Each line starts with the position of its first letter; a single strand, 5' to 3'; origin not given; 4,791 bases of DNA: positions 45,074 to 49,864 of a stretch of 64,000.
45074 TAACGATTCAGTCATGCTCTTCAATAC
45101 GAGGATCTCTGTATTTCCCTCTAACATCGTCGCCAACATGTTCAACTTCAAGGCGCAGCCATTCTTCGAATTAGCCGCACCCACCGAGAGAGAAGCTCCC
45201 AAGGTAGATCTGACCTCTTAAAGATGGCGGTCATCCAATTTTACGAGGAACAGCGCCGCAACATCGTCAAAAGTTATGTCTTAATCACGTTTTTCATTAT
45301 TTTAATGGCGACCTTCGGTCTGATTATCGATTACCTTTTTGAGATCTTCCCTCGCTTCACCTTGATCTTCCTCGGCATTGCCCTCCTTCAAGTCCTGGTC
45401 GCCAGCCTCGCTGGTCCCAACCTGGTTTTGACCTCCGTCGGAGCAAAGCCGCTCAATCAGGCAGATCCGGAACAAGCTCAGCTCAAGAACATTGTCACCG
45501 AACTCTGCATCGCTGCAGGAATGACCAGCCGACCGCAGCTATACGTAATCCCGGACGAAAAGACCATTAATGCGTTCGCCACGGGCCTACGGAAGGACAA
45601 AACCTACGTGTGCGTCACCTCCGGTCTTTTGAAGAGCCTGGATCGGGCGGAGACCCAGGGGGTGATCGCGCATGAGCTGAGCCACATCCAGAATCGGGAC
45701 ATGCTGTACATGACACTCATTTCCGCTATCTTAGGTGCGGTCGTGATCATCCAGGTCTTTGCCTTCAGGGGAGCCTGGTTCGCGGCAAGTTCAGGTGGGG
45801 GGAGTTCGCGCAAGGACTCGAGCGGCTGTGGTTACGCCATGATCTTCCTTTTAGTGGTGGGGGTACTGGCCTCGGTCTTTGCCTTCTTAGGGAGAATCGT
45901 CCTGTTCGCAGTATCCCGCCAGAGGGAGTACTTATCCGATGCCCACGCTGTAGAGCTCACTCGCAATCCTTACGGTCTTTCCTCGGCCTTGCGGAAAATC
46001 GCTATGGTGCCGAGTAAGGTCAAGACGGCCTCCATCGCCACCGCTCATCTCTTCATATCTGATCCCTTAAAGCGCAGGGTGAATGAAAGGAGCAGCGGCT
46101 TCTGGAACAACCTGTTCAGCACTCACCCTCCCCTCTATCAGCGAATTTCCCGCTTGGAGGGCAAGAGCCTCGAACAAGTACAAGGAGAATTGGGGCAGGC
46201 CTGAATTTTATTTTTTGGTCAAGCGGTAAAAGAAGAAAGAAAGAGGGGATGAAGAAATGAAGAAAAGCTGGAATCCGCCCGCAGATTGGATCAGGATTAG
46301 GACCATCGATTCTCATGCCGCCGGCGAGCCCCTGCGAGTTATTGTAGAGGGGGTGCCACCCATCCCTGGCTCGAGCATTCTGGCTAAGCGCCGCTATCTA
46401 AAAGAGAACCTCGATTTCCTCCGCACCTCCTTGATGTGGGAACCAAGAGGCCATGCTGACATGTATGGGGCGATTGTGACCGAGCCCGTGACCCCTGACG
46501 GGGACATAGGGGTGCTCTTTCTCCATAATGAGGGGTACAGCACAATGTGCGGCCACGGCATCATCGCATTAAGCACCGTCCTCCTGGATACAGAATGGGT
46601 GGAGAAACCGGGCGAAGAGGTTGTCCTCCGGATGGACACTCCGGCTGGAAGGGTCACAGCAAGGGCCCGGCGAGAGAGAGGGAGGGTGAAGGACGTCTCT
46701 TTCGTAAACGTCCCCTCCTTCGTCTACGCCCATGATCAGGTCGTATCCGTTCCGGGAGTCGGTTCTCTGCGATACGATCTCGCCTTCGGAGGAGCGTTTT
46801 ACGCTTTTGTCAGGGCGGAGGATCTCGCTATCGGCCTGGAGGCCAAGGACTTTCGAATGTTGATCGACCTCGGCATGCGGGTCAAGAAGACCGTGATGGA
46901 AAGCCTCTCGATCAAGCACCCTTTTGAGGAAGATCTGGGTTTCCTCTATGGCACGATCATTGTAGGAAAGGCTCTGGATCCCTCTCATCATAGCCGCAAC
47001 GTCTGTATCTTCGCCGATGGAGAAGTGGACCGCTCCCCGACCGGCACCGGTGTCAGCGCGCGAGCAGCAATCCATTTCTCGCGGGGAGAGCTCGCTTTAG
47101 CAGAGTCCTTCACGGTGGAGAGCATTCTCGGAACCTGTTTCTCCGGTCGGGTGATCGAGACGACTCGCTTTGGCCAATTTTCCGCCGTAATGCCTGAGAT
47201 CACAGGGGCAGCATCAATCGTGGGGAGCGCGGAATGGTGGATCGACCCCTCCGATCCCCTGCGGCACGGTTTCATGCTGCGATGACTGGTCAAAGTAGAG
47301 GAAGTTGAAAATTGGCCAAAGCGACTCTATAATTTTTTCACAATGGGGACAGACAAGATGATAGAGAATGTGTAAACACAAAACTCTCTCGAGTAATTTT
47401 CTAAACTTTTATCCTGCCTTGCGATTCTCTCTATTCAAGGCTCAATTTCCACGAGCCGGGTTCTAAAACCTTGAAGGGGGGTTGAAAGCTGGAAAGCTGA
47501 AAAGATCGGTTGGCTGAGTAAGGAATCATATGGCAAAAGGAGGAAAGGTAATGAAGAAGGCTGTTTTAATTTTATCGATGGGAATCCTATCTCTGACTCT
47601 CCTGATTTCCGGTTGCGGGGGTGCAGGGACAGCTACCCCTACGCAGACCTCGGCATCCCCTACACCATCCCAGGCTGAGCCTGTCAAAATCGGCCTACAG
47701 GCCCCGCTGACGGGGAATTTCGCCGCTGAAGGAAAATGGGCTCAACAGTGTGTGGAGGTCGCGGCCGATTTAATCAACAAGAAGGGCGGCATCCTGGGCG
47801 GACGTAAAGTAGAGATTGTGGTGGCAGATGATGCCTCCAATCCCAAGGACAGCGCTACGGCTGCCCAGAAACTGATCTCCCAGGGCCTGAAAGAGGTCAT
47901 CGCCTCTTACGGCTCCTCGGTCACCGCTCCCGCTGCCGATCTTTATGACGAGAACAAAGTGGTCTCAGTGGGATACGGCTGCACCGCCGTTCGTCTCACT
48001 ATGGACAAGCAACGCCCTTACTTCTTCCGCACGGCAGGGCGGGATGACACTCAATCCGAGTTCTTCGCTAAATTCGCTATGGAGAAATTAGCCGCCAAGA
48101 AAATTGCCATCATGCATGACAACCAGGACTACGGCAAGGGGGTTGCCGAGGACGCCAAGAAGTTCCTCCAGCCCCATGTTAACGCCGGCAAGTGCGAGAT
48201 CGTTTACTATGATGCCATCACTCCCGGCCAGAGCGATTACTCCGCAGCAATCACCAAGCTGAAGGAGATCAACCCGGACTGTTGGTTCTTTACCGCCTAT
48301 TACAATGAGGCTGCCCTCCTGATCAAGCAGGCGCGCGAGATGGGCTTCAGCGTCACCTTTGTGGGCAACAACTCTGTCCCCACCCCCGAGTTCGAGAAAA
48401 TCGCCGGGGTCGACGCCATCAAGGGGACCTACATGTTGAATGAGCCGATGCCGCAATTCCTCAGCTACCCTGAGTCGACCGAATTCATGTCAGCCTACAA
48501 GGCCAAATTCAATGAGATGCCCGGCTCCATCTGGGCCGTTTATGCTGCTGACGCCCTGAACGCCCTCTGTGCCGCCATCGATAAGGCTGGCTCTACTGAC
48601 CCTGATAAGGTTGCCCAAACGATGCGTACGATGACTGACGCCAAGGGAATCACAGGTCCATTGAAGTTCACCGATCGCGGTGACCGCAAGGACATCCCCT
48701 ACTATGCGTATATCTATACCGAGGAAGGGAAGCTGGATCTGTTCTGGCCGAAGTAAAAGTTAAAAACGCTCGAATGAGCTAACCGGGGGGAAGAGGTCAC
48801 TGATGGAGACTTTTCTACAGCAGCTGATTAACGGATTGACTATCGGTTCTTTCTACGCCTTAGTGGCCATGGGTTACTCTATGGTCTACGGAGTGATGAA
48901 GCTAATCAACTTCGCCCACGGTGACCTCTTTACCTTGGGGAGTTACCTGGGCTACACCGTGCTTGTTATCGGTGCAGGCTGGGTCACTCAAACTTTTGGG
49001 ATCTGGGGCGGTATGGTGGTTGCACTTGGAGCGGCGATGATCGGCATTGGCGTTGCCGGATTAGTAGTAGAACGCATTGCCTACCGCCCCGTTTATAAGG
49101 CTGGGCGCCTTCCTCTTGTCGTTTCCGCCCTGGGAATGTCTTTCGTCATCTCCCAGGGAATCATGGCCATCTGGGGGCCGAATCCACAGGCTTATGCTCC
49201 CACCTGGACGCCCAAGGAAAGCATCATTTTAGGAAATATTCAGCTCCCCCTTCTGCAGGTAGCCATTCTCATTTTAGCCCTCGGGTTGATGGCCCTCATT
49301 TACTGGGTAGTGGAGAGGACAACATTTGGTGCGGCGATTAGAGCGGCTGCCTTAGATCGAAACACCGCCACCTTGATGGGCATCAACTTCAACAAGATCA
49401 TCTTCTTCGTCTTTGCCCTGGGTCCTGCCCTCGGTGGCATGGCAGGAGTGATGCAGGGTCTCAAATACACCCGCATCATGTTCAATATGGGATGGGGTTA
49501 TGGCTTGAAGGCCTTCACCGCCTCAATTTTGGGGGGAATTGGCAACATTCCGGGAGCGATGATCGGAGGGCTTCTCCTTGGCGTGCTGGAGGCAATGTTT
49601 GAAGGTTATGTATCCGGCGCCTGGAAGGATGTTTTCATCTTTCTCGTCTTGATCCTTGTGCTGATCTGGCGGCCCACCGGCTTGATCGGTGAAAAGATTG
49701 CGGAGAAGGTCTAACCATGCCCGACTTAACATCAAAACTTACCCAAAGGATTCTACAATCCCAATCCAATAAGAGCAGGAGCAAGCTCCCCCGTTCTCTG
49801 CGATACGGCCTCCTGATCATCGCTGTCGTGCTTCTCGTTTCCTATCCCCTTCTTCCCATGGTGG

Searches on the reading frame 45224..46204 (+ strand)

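Call 45: search_protein_families(library=pfam, proteins=[window:45224-46204:+], max_evalue=0.00001)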
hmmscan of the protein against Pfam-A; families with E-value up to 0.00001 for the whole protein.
window:45224-46204:+ (326 aa): 1 family
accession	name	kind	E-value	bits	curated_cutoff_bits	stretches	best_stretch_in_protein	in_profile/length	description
PF01435.24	Peptidase_M48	-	1.1e-36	126.9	20.3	1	83-313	3-184/186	Peptidase family M48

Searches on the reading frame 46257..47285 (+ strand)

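Call 45: search_protein_families(library=pfam, proteins=[window:46257-47285:+], max_evalue=0.00001)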
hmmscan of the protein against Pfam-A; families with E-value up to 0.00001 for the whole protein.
window:46257-47285:+ (342 aa): 1 family
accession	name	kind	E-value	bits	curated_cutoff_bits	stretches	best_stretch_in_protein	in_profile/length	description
PF05544.16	Pro_racemase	-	1e-107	360.4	27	1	17-339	2-324/325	Proline racemase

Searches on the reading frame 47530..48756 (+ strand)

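Call 45: search_protein_families(library=pfam, proteins=[window:47530-48756:+], max_evalue=0.00001)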
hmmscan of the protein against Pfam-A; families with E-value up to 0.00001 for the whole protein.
window:47530-48756:+ (408 aa): 3 families
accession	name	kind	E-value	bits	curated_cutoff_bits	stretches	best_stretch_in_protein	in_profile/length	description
PF13458.12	Peripla_BP_6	-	5.6e-61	207.6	31.7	1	51-393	1-335/343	Periplasmic binding protein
PF01094.35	ANF_receptor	-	1.4e-28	100.4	25.4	1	72-391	3-345/353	Receptor family ligand binding region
PF13433.12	Peripla_BP_5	-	8.1e-17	61.8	27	1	52-379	1-319/363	Periplasmic binding protein domain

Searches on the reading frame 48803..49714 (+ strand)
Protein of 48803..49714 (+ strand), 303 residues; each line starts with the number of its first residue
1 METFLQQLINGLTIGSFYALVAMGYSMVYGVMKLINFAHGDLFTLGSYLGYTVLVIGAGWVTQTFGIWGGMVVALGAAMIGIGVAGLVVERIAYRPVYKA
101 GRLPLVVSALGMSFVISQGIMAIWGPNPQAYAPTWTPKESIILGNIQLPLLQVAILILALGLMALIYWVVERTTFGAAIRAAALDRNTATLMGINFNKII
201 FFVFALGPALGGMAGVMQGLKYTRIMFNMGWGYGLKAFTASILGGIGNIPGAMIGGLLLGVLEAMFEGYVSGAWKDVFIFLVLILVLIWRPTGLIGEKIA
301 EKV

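Call 45: search_protein_families(library=pfam, proteins=[window:48803-49714:+], max_evalue=0.00001)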
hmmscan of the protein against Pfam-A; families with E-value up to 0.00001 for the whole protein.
window:48803-49714:+ (303 aa): 1 family
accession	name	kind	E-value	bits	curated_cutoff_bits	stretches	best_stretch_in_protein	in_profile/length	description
PF02653.21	BPD_transp_2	-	8.5e-42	143.6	26.8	1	8-287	2-269/269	Branched-chain amino acid transport system / permease component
